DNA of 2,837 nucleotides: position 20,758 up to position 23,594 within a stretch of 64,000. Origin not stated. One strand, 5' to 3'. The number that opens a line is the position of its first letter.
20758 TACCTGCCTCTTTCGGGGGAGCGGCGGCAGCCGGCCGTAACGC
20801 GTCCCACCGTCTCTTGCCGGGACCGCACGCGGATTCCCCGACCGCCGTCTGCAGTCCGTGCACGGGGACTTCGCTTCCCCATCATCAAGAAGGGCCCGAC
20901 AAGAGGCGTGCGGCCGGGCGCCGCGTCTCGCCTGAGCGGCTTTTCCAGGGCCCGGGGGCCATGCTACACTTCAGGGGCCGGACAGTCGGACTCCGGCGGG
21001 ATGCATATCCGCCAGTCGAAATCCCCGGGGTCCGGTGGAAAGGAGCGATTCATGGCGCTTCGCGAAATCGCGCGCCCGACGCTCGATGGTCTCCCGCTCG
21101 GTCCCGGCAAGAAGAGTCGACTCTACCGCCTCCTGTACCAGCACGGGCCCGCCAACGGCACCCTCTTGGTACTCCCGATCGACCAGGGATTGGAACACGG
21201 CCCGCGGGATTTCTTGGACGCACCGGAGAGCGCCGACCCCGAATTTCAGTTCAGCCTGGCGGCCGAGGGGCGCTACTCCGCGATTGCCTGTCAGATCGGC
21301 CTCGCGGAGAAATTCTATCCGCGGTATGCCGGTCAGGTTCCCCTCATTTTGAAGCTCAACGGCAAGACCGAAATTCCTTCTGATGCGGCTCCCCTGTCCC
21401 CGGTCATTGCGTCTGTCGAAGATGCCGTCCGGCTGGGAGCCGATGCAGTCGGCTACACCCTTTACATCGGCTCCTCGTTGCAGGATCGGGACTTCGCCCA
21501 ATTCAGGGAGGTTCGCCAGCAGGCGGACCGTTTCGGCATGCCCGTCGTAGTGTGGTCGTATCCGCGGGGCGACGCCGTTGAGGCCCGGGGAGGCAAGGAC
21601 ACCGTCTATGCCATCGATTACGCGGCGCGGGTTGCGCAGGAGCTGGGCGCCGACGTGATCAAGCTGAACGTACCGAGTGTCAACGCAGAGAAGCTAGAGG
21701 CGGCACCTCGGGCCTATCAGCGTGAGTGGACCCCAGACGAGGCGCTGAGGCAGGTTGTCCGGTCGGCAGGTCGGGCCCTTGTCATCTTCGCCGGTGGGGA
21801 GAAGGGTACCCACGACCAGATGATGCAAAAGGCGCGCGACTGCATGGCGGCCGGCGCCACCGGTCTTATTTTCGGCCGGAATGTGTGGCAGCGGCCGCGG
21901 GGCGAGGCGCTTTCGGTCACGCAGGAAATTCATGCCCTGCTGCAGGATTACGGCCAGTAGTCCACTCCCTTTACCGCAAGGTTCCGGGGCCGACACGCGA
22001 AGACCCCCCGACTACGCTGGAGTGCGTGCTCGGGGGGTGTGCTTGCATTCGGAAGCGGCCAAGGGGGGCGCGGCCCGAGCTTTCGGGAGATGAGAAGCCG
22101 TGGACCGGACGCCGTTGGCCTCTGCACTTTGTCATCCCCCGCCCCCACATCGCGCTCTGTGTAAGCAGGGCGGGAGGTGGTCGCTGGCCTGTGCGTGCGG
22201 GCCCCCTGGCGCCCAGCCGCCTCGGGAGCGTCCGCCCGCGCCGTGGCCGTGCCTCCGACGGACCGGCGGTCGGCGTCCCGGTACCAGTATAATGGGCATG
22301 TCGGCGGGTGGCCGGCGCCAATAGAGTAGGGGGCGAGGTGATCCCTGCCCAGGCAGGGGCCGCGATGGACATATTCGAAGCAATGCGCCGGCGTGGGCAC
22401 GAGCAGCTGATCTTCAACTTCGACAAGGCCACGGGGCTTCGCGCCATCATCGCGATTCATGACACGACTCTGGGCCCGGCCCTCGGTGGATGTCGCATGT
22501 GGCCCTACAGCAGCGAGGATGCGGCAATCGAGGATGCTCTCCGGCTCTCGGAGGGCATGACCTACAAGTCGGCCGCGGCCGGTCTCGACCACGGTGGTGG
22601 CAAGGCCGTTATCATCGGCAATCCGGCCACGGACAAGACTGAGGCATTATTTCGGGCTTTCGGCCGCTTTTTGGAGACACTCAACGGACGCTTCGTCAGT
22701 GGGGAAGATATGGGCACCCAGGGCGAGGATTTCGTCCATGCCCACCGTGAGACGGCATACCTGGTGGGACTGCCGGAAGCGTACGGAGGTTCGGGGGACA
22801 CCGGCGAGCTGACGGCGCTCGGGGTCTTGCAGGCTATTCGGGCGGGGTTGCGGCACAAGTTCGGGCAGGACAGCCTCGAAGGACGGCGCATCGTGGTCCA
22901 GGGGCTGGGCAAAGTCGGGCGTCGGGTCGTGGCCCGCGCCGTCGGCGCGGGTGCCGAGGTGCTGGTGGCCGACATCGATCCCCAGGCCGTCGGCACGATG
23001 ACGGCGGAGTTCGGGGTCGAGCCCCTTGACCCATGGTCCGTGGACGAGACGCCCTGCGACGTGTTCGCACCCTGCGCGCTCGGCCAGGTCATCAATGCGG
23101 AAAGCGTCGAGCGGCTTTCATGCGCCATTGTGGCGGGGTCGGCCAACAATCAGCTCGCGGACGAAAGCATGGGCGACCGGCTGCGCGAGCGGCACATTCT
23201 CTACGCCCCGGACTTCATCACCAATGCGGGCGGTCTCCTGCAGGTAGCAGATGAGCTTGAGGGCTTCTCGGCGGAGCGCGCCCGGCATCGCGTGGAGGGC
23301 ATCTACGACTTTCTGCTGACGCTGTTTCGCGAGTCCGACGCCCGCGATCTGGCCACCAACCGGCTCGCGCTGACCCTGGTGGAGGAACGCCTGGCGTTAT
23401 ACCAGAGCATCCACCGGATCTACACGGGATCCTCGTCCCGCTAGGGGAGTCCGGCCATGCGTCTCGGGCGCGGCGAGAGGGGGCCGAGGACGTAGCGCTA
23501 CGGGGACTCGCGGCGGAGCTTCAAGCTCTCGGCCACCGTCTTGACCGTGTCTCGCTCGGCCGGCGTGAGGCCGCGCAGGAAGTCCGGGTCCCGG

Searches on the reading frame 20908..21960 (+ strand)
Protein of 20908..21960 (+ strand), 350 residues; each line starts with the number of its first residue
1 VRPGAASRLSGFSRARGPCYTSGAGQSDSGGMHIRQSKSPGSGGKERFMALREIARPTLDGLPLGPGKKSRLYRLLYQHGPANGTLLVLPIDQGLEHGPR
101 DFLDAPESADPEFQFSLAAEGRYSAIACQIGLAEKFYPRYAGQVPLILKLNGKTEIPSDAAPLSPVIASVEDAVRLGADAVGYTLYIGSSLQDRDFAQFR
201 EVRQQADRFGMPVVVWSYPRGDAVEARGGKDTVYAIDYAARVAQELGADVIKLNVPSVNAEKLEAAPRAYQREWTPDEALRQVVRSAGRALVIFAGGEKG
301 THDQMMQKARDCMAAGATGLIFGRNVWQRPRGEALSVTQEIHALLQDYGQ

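Call 32: search_protein_families(library=ncbifam, proteins=[window:20908-21960:+], max_evalue=1e-10)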
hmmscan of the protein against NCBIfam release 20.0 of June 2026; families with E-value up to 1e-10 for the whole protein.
window:20908-21960:+ (350 aa): 10 families
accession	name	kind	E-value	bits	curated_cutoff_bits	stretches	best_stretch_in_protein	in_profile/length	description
NF006704.0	PRK09250.1-1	equivalog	1.2e-70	237.9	277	1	66-346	19-306/308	class I fructose-bisphosphate aldolase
NF005556.0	PRK07226.1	subfamily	1.8e-48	165.2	241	1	67-255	5-181/267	2-amino-3,7-dideoxy-D-threo-hept-6-ulosonate synthase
NF040816.1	Fbpase1_Arch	equivalog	1.3e-41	142.9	430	1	67-332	7-246/271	class I fructose-bisphosphate aldolase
NF005321.0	PRK06852.1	equivalog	2.5e-40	138.5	420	1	82-345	33-291/308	aldolase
TIGR01949.1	ADH_synth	equivalog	1.6e-37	129.6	299.45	1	67-254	2-174/255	2-amino-3,7-dideoxy-D-threo-hept-6-ulosonate synthase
NF006707.0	PRK09250.1-4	equivalog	4.2e-31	108.2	327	1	75-342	58-344/355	class I fructose-bisphosphate aldolase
NF006705.0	PRK09250.1-2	equivalog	2.1e-25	89.3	682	1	82-341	64-337/349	class I fructose-bisphosphate aldolase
NF006706.0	PRK09250.1-3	equivalog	7.5e-24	84.2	664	1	73-336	53-333/350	class I fructose-bisphosphate aldolase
NF041223.1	BagB_FevI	exception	7.8e-20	71.1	500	1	67-335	8-246/257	bagremycin/ferroverdin biosynthesis DhnA-type aldolase BagB/FevI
NF006081.0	PRK08227.1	equivalog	9.6e-18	64.5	297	1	67-253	35-204/291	3-hydroxy-5-phosphonooxypentane-2,4-dione thiolase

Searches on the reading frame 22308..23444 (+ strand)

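Call 32: search_protein_families(library=ncbifam, proteins=[window:22308-23444:+], max_evalue=1e-10)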
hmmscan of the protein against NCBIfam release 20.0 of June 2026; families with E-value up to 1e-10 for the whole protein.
window:22308-23444:+ (378 aa): 3 families
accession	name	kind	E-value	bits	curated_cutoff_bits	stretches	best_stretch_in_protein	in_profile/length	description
NF035922.1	Trp_DH_ScyB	equivalog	2.2e-103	345.9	600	1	22-363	2-340/346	tryptophan dehydrogenase ScyB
NF040817.1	GdhA_Arch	equivalog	2.3e-17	63.3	750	0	247-310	286-348/419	glutamate dehydrogenase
NF041398.1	GluDhGdhB_Halo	equivalog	6e-16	58.3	620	1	47-310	54-340/410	glutamate dehydrogenase GdhB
